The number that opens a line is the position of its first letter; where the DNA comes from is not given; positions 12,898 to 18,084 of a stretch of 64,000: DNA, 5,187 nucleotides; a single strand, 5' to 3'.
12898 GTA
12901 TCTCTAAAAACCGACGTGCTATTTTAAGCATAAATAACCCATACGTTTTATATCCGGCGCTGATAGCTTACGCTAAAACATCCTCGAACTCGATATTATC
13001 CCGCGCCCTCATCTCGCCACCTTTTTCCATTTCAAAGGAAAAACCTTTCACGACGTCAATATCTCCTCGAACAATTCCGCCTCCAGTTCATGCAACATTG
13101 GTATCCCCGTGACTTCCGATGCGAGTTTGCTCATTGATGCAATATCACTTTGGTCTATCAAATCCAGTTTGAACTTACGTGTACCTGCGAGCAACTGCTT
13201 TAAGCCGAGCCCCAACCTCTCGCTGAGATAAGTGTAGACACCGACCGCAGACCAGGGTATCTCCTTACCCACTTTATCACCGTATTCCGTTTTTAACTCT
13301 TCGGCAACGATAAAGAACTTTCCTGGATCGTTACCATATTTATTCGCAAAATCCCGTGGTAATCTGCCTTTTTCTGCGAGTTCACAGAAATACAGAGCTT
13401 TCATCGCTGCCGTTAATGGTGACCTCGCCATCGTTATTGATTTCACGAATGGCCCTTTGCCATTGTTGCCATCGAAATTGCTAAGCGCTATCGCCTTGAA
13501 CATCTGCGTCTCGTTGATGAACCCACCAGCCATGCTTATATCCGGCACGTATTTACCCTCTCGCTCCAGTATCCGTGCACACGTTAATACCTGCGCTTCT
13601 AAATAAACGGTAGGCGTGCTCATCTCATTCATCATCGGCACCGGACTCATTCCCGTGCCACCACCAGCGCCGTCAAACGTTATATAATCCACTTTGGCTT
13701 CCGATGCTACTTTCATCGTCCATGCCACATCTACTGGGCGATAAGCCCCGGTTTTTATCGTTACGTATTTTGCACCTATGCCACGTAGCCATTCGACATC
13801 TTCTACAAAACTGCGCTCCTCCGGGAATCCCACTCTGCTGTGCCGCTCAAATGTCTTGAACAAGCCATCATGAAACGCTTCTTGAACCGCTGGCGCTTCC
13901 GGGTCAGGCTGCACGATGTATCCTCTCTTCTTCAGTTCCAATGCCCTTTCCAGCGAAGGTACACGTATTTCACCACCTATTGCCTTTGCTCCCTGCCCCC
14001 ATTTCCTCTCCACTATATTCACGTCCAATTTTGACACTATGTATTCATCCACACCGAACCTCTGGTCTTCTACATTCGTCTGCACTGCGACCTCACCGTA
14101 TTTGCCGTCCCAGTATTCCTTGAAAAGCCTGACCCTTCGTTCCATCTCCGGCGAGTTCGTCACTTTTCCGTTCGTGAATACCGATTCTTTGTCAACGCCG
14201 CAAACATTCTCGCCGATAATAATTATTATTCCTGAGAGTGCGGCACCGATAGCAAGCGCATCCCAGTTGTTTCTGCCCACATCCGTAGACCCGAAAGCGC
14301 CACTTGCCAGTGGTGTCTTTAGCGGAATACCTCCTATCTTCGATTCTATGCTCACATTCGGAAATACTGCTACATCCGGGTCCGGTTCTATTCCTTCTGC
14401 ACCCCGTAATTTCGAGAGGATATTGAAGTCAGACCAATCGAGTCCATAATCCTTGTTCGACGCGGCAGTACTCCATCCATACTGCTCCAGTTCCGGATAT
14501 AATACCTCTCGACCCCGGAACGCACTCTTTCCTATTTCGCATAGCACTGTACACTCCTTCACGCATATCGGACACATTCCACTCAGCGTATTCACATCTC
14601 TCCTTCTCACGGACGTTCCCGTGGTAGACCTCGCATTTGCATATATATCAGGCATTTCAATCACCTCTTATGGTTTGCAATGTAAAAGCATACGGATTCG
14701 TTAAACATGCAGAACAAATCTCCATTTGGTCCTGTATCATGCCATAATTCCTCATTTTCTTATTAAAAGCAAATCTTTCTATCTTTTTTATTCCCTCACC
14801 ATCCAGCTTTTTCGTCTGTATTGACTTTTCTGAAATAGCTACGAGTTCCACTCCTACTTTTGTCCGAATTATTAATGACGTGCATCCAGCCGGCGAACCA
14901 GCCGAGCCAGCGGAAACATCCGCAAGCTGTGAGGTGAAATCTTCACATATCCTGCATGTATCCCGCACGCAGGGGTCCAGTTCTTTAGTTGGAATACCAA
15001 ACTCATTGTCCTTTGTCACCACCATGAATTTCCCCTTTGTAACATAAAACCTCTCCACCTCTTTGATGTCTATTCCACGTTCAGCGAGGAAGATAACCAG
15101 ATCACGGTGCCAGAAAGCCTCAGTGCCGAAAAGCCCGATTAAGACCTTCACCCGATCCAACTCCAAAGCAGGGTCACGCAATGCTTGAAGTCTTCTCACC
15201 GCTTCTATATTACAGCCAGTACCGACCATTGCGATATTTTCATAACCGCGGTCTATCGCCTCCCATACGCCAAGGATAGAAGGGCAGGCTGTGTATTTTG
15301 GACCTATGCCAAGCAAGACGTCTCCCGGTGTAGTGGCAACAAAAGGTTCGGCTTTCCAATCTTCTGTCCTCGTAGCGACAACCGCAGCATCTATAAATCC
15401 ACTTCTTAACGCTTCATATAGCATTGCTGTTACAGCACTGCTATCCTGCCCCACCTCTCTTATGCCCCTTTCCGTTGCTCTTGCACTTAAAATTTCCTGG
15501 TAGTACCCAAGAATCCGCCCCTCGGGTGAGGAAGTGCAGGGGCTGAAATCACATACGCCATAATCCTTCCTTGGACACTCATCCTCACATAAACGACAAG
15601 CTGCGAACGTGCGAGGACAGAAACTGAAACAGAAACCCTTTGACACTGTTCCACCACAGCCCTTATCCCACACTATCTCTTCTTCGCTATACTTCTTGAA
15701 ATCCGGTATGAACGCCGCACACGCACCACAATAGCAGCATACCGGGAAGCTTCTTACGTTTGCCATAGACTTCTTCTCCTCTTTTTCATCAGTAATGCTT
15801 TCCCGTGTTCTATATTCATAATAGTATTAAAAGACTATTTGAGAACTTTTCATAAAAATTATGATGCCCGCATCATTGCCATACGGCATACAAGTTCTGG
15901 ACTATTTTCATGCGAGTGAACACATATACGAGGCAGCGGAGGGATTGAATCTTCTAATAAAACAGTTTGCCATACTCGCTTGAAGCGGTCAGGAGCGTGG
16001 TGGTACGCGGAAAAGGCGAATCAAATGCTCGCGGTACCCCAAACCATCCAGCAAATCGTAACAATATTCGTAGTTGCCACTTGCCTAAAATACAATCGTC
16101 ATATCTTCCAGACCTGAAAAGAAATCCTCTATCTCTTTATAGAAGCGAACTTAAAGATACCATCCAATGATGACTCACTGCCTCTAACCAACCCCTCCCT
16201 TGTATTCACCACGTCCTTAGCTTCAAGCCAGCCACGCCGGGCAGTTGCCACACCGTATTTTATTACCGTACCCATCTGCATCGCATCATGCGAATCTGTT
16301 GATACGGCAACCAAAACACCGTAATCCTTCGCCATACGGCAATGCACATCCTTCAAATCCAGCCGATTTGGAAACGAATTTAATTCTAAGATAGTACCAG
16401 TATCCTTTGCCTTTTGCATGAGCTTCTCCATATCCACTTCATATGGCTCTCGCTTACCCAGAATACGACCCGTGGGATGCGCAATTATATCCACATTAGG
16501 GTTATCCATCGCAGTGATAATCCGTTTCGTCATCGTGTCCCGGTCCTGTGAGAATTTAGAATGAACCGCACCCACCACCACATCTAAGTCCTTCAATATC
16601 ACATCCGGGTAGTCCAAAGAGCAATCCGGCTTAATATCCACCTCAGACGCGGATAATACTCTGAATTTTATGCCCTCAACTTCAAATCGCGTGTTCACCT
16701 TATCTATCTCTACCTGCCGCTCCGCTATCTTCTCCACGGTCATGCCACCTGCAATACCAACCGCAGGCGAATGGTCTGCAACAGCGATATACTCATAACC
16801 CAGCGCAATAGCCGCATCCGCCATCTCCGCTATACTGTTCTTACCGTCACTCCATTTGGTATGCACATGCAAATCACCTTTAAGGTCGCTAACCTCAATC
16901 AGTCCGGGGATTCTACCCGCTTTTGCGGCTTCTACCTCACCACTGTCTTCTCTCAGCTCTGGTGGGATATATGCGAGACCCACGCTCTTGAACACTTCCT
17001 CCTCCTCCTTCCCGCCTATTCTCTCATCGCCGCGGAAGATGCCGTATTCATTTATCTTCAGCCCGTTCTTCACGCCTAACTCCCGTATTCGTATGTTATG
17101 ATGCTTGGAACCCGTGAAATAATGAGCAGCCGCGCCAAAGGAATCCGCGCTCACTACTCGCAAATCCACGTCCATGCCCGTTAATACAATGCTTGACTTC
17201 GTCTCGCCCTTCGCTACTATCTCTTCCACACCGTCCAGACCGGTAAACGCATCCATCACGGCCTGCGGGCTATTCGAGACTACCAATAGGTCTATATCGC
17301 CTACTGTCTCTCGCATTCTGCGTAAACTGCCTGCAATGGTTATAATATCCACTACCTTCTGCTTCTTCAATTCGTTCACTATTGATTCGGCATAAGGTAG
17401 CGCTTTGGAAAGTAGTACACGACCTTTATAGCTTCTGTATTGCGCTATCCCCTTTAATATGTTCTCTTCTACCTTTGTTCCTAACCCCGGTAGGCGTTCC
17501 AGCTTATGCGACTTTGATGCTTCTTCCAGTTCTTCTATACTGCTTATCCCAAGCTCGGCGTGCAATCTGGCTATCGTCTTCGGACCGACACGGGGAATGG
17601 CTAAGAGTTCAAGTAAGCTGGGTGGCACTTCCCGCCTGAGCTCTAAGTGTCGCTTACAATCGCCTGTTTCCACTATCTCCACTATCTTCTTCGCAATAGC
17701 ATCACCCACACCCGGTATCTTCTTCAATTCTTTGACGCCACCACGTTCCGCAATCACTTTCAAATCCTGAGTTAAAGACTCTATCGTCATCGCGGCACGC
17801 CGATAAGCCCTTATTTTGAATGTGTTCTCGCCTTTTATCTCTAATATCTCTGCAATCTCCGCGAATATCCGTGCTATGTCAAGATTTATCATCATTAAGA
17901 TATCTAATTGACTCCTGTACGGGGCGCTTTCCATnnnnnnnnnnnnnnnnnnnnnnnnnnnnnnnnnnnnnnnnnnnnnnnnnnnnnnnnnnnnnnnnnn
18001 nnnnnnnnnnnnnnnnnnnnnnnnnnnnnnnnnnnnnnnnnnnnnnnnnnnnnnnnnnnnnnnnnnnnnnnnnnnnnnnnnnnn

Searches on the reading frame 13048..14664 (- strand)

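Call 85: search_protein_families(library=pfam, proteins=[window:13048-14664:-], max_evalue=0.00001)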
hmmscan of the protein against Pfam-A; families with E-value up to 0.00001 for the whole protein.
window:13048-14664:- (538 aa): 1 family
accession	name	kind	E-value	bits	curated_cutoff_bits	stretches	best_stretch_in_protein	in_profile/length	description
PF01645.23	Glu_synthase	-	2.3e-11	44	20.4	1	288-394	193-296/369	Conserved region in glutamate synthase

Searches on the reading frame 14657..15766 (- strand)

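Call 85: search_protein_families(library=pfam, proteins=[window:14657-15766:-], max_evalue=0.00001)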
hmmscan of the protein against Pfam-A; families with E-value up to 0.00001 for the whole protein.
window:14657-15766:- (369 aa): 2 families
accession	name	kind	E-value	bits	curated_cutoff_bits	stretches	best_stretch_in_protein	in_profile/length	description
PF04432.18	FrhB_FdhB_C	-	4e-34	118.1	23.3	1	176-322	2-148/150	Coenzyme F420 hydrogenase/dehydrogenase, beta subunit C terminus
PF04422.18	FrhB_FdhB_N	-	1.3e-18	67.3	22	1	93-163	2-73/78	Coenzyme F420 hydrogenase/dehydrogenase, beta subunit N-term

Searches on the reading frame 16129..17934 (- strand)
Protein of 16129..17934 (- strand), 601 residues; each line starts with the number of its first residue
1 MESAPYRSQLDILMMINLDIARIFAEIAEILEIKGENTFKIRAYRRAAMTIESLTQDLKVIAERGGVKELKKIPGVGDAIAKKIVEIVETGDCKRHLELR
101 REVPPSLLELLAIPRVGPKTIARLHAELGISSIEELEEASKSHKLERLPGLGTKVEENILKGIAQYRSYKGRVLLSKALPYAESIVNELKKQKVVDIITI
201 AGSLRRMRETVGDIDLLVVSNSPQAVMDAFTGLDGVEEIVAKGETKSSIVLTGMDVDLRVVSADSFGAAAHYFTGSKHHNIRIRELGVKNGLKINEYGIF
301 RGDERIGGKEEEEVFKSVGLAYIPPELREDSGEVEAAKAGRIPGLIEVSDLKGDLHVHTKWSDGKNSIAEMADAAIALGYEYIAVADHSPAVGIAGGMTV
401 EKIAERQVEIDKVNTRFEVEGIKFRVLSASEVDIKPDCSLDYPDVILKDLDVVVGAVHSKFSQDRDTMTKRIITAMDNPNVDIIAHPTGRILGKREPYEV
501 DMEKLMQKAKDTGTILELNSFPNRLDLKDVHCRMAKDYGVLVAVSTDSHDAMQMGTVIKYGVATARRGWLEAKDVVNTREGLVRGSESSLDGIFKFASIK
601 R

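Call 85: search_protein_families(library=pfam, proteins=[window:16129-17934:-], max_evalue=0.00001)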
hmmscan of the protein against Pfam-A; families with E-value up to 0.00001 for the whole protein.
window:16129-17934:- (601 aa): 6 families
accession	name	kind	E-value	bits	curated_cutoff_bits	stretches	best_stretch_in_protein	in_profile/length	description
PF14716.13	HHH_8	-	2.5e-24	85.9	30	1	16-93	2-73/73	Helix-hairpin-helix domain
PF14791.11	DNA_pol_B_thumb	-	3.3e-21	75.3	25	1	269-329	1-63/63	DNA polymerase beta thumb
PF14520.12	HHH_5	-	1.4e-13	51.6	27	1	108-162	2-54/57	Helix-hairpin-helix domain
PF02811.25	PHP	-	1.4e-09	39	26.4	1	354-472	1-110/164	PHP domain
PF12836.13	HHH_3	-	1e-06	29.2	27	0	67-89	13-35/65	Helix-hairpin-helix motif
PF11731.14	Cdd1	-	3.1e-06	27.8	25.5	0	107-140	5-37/86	Pathogenicity locus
